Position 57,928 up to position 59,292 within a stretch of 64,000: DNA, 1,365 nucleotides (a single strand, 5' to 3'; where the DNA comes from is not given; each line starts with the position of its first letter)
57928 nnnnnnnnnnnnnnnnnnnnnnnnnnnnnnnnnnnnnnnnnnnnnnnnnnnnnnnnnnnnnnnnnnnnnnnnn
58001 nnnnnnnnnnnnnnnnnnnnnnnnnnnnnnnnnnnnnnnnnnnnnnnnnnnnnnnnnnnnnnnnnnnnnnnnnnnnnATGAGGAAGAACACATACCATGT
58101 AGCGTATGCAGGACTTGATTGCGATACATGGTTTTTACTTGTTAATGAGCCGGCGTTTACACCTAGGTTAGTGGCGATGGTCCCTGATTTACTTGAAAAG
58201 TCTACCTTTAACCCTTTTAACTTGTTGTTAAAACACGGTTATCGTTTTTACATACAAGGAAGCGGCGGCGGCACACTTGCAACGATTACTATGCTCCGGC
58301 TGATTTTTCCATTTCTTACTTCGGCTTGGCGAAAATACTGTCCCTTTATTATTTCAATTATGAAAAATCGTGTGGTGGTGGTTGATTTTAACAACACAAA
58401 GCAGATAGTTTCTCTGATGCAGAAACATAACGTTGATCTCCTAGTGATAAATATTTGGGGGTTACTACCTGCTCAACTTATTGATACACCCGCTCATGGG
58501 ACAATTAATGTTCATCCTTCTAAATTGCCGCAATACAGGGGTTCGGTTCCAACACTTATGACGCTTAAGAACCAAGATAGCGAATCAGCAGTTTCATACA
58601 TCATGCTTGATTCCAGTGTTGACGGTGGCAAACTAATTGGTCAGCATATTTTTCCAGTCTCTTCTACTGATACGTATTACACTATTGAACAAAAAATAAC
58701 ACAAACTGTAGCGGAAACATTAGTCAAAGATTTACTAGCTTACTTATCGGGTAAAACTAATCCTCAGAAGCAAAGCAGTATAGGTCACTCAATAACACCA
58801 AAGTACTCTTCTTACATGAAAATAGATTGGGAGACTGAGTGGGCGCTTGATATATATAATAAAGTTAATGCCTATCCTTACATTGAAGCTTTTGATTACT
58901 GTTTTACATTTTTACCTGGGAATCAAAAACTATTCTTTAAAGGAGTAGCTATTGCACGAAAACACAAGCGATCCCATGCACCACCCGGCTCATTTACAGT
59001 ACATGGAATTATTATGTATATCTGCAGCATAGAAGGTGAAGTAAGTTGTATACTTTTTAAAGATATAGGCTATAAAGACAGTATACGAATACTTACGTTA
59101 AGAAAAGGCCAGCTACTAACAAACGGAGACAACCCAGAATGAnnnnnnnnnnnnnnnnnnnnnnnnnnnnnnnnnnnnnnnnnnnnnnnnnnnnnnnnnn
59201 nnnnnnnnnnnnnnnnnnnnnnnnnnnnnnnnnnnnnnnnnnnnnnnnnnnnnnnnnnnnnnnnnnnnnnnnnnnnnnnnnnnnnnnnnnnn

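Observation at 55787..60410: Unassigned four-gene biosynthetic operon (MT-like + stand-alone adenylation enzyme + formyltransferase + alpha-oxoamine synthase) wedged between purA and guaB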

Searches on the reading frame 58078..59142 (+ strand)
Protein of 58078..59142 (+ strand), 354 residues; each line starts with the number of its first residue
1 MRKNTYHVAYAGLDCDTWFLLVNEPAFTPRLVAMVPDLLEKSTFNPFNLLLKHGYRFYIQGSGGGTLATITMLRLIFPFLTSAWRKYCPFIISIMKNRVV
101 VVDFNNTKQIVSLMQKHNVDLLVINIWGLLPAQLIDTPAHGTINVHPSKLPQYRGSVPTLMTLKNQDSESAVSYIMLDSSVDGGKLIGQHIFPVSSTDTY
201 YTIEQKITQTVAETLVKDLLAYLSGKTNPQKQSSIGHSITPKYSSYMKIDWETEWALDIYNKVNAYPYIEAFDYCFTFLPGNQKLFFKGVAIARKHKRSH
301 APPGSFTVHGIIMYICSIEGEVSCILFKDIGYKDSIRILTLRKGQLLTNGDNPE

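Call 3: search_protein_families(library=pfam, proteins=[window:58078-59142:+], max_evalue=0.01)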
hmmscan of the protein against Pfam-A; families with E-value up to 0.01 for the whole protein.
window:58078-59142:+ (354 aa): 1 family
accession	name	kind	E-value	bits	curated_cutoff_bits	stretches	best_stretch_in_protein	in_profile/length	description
PF00551.24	Formyl_trans_N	-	3.3e-18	66.5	26.1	1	108-216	69-178/181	Formyl transferase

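Call 4: search_protein_families(library=ncbifam, proteins=[window:58078-59142:+], max_evalue=0.01)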
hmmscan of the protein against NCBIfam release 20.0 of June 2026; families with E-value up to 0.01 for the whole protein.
window:58078-59142:+ (354 aa): 6 families
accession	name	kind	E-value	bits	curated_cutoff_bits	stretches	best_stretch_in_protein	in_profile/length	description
TIGR00460.1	fmt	equivalog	2.6e-26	92.5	201.5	1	96-309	56-267/315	methionyl-tRNA formyltransferase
NF005414.0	PRK06988.1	equivalog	7.1e-19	67.9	316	1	106-322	65-280/311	formyltransferase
NF005998.1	PRK08125.1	equivalog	2.4e-15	56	777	1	125-289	83-245/649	bifunctional UDP-4-amino-4-deoxy-L-arabinose formyltransferase/UDP-glucuronic acid oxidase ArnA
TIGR00639.1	PurN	equivalog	4.3e-12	46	150.1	1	108-217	69-179/192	phosphoribosylglycinamide formyltransferase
NF005755.0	PRK07579.1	equivalog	4.8e-08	33.1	238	1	94-250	45-196/245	dTDP-4-amino-4,6-dideoxyglucose formyltransferase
NF004684.0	PRK06027.1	subfamily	0.0015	18.3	223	1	106-206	153-254/286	formyltetrahydrofolate deformylase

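Call 8: find_homologous_proteins(query=window:58078-59142:+)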
Query window:58078-59142:+ (354 aa): 74 proteins with E <= 0.001 among 1334 candidates.
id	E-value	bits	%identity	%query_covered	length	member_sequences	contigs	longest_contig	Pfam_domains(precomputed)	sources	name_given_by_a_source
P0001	4.9e-241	817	100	100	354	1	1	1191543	PF00551.25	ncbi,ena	-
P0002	3.0e-130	453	57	99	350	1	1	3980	PF00551.25,PF02911.24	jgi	jgi:methionyl-tRNA formyltransferase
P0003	1.6e-100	355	46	97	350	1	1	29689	PF00551.25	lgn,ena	-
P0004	4.6e-97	344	48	96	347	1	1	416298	PF00551.25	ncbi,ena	-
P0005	2.3e-96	341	45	96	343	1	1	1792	PF00551.25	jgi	jgi:methionyl-tRNA formyltransferase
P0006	1.6e-95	339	50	87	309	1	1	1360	PF00551.25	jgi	jgi:methionyl-tRNA formyltransferase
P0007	1.4e-73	266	37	95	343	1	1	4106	PF00551.25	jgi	jgi:methionyl-tRNA formyltransferase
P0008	5.5e-72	261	37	97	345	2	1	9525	PF00551.25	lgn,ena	-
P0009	4.6e-71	258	40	94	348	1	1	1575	PF00551.25,PF02911.24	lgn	-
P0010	6.7e-70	254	37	97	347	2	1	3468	PF00551.25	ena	-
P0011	8.9e-70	254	39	95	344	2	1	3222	PF00551.25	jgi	jgi:methionyl-tRNA formyltransferase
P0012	1.9e-69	253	39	95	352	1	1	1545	PF00551.25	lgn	-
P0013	3.4e-68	249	38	97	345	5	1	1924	PF00551.25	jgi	jgi:methionyl-tRNA formyltransferase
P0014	2.3e-67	246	36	95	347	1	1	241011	PF00551.25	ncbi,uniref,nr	ncbi:formyltransferase family protein [Lunatibacter salilacus]|uniref:formyltransferase family prote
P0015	3.2e-66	242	37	97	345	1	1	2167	PF00551.25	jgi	jgi:methionyl-tRNA formyltransferase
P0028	7.0e-59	218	36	93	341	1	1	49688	PF00551.25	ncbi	-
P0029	2.6e-58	216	36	95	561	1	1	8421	PF00551.25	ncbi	ncbi:MAG: formyltransferase family protein [Terrimicrobiaceae bacterium]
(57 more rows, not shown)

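Call 10: find_encoding_contigs(protein=P0014, flank=10000, max_places=2)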
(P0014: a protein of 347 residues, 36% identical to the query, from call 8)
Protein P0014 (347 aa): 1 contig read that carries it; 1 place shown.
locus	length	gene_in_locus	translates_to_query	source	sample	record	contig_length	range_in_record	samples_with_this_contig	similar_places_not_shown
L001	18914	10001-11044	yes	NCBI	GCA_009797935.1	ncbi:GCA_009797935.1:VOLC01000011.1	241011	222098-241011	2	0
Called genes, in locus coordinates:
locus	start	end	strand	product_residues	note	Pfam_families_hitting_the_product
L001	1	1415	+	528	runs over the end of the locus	PF13480:Acetyltransf_6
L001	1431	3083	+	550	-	PF13480:Acetyltransf_6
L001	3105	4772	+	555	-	PF13480:Acetyltransf_6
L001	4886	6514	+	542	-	PF13480:Acetyltransf_6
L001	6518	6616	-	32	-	-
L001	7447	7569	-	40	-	-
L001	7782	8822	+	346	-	PF06325:PrmA (weak), PF13847:Methyltransf_31, PF13649:Methyltransf_25 (weak), PF22528:PRMT_C (weak)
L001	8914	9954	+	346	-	PF06325:PrmA, PF13847:Methyltransf_31, PF13649:Methyltransf_25 (weak), PF22528:PRMT_C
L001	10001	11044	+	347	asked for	PF00551:Formyl_trans_N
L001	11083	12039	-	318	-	PF01522:Polysacc_deac_1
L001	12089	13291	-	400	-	PF14099:Polysacc_lyase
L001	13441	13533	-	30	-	-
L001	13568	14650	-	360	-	PF14099:Polysacc_lyase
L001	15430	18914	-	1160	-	PF00041:fn3 (faint), PF16655:PhoD_N (faint), PF16656:Pur_ac_phosph_N (faint), PF25059:FN3_DSCAM-DSCAML_C (faint), PF13385:Laminin_G_3, PF24489:Ig_J_second (faint), PF13385:Laminin_G_3, PF18962:Por_Secre_tail, +1 more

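Call 11: find_encoding_contigs(protein=P0004, flank=10000, max_places=2)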
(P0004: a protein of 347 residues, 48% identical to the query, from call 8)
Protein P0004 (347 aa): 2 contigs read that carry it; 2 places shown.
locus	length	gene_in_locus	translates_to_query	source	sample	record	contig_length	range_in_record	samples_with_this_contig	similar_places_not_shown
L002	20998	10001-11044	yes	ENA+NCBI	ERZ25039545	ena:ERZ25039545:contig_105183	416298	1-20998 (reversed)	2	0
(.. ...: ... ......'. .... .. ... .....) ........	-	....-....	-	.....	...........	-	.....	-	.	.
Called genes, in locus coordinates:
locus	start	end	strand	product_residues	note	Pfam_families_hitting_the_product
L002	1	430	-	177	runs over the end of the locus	-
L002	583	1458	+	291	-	-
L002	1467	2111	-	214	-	PF04263:TPK_catalytic, PF04265:TPK_B1_binding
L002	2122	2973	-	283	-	PF08282:Hydrolase_3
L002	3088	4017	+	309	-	-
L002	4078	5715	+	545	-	PF01565:FAD_binding_4, PF02913:FAD-oxidase_C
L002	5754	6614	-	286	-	-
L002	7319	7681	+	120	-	-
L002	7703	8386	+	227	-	-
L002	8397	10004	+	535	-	PF00501:AMP-binding, PF13193:AMP-binding_C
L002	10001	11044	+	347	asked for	PF00551:Formyl_trans_N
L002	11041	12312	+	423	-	PF00155:Aminotran_1_2, PF00266:Aminotran_5 (faint)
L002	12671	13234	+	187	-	-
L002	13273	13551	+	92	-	-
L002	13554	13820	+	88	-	PF15738:YafQ_toxin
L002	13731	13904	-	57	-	-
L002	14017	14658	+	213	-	PF00702:Hydrolase, PF12710:HAD, PF13419:HAD_2, PF13242:Hydrolase_like (weak)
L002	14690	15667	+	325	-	PF00005:ABC_tran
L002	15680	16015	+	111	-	PF05336:rhaM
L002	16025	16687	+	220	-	PF04909:Amidohydro_2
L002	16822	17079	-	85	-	-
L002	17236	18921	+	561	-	PF00106:adh_short, PF08659:KR, PF13561:adh_short_C2, PF02730:AFOR_N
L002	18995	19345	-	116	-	-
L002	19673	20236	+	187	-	-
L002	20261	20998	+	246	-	?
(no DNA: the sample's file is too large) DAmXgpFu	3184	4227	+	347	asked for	PF00551:Formyl_trans_N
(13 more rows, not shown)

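Call 12: find_encoding_contigs(protein=P0029, flank=10000, max_places=2)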
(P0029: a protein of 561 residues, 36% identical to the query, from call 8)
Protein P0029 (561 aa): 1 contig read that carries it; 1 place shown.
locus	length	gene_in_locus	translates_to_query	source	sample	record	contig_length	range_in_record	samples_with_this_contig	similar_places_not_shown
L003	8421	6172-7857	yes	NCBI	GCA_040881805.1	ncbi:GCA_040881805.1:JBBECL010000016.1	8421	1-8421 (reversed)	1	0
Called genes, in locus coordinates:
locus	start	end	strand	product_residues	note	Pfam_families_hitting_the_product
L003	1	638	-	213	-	PF02085:Cytochrom_CIII (faint), PF14522:Cytochrome_C7 (weak), PF22113:Mtrc-MtrF_II-IV_dom (faint), PF14537:Cytochrom_c3_2 (faint)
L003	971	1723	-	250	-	PF03372:Exo_endo_phos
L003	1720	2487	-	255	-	PF03372:Exo_endo_phos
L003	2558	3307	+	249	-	PF00300:His_Phos_1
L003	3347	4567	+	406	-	PF05940:NnrS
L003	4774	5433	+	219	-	-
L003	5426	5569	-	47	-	-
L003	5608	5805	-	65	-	PF03683:UPF0175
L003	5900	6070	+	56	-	-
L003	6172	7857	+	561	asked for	PF00551:Formyl_trans_N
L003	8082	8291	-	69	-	-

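Call 14: find_related_loci(query=A1, collection=genome_contigs, flank=8000)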
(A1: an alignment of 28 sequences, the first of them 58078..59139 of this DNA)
Query A1 (354 aa) in genome_contigs; peptide patterns used: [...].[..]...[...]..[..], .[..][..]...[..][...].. (x = any residue, [..] = any of these).
180 stretches matched a pattern; 156 encode a relative of the query (tblastn E <= 1e-3); the best 80 are kept; 80 distinct loci.
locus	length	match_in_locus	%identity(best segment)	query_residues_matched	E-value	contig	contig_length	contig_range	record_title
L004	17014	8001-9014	48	3-344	3e-102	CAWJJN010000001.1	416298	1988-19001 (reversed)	MAG: uncultured Candidatus Saccharibacteria bacterium isolate MFD05674.bin.1.49 genome assembly, contig: contig_105183,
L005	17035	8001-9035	40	1-348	2e-78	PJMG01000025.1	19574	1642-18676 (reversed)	MAG: Candidatus Levyibacteriota bacterium isolate Amazon_FNV_2010_10_8_1 contig_55_297452614_length_19574_multi_5_in_0_o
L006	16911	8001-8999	36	1-335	3e-71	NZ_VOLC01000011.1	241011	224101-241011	Lunatibacter salilacus strain CUG 91308 NODE_11_length_241011_cov_168.05_ID_12872, whole genome shotgun sequence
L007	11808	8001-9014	37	2-346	2e-70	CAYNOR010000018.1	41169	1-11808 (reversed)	MAG TPA_asm: uncultured Verrucomicrobiota bacterium isolate binchicken_co340_63 genome assembly, contig: NODE_466_length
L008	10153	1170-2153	37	7-338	2e-68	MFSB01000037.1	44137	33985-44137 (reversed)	MAG: Candidatus Moranbacteria bacterium RIFCSPLOWO2_12_FULL_48_12 rifcsplowo2_12_scaffold_5389, whole genome shotgun seq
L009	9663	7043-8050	38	2-343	1e-70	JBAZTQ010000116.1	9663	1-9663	MAG: Kiritimatiellales bacterium isolate SO_2017_GW1_207 NODE_26381_length_9663_cov_3.471896_OW334_2017, whole genome sh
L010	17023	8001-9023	36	3-344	3e-70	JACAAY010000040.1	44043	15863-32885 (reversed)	MAG: Desulfuromonadales bacterium isolate Cfx2-04 MAG4_40, whole genome shotgun sequence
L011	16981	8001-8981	36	8-336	1e-63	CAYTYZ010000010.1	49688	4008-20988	MAG TPA_asm: uncultured Gammaproteobacteria bacterium isolate SRP170004_co1_231 genome assembly, contig: NODE_835_length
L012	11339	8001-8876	39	6-297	2e-63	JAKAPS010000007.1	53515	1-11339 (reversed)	MAG: bacterium isolate YF1.bin83 NODE_554_length_53515_cov_6.283116, whole genome shotgun sequence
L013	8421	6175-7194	36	3-340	7e-63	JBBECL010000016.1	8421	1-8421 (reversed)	MAG: Terrimicrobiaceae bacterium isolate LejiaF_57_14 Lejia_F_11272_length_8421_cov_9, whole genome shotgun sequence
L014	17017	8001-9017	35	3-345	4e-62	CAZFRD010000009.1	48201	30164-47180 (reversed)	MAG TPA_asm: uncultured Pseudomonadales bacterium isolate SRP192515_co1_183 genome assembly, contig: NODE_514_length_482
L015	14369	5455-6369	37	37-346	4e-61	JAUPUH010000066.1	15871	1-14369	MAG: Patescibacteria group bacterium isolate erpe_2018_sw_15hr_WHONDRS-SW48-000090_B_bin.52 scaffold_544226, whole genom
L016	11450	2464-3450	35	8-339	2e-57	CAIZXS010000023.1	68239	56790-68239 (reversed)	uncultured bacterium isolate Loc080925-6m_bin-1411 genome assembly, contig: bin-1411:23/26, whole genome shotgun sequenc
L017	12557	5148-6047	36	7-306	2e-57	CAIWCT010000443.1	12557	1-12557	MAG: uncultured delta proteobacterium isolate AM-2014_bin-3252 genome assembly, contig: bin-3252:443/455, whole genome s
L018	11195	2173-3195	33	2-342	2e-56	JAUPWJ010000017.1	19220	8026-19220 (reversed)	MAG: Patescibacteria group bacterium isolate erpe_2018_sw_45hr_WHONDRS-SW48-000100_B_bin.30 scaffold_249247, whole genom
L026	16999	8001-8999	35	2-339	1e-49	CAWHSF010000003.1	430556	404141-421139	MAG: Candidatus Nomurabacteria bacterium isolate MFD05512.bin.2.35 genome assembly, contig: contig_5793, whole genome sh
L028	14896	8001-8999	29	4-342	4e-46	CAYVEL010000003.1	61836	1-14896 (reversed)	MAG TPA_asm: uncultured Candidatus Saccharibacteria bacterium isolate SRP220891_co5_92 genome assembly, contig: NODE_143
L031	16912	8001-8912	32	30-339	5e-40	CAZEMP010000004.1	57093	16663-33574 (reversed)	MAG TPA_asm: uncultured Candidatus Saccharibacteria bacterium isolate SRP178908_co1_101 genome assembly, contig: NODE_26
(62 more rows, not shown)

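Call 17: find_encoding_contigs(protein=P0028, flank=10000, max_places=2)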
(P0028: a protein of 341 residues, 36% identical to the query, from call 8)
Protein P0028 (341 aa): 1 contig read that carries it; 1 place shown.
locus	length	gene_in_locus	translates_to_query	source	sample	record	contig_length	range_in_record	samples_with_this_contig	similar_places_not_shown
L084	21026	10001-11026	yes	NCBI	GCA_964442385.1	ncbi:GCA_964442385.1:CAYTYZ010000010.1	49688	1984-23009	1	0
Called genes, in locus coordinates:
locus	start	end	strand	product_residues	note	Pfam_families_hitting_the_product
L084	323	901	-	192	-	-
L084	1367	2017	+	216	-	PF02698:DUF218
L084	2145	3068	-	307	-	PF01636:APH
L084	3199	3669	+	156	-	PF03473:MOSC (weak)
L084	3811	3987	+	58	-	PF13238:AAA_18 (faint)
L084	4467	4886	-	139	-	-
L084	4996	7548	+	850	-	PF13576:Pentapeptide_3 (faint), PF13306:LRR_5 (weak)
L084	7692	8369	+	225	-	-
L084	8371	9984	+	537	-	PF00501:AMP-binding, PF13193:AMP-binding_C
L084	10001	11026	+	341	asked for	PF00551:Formyl_trans_N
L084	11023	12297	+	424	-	PF00155:Aminotran_1_2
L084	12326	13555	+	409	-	PF00155:Aminotran_1_2, PF00266:Aminotran_5 (weak)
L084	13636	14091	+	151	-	-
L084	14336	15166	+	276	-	-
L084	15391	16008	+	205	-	-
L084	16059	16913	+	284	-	-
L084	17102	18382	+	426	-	-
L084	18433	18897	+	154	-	PF10706:Aminoglyc_resit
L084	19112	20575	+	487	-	PF00931:NB-ARC (faint), PF02463:SMC_N (faint), PF03193:RsgA_GTPase (faint), PF13191:AAA_16 (faint), PF13476:AAA_23 (faint), PF00005:ABC_tran, PF12848:ABC_tran_Xtn (weak), PF00005:ABC_tran, +4 more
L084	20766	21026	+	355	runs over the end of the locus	-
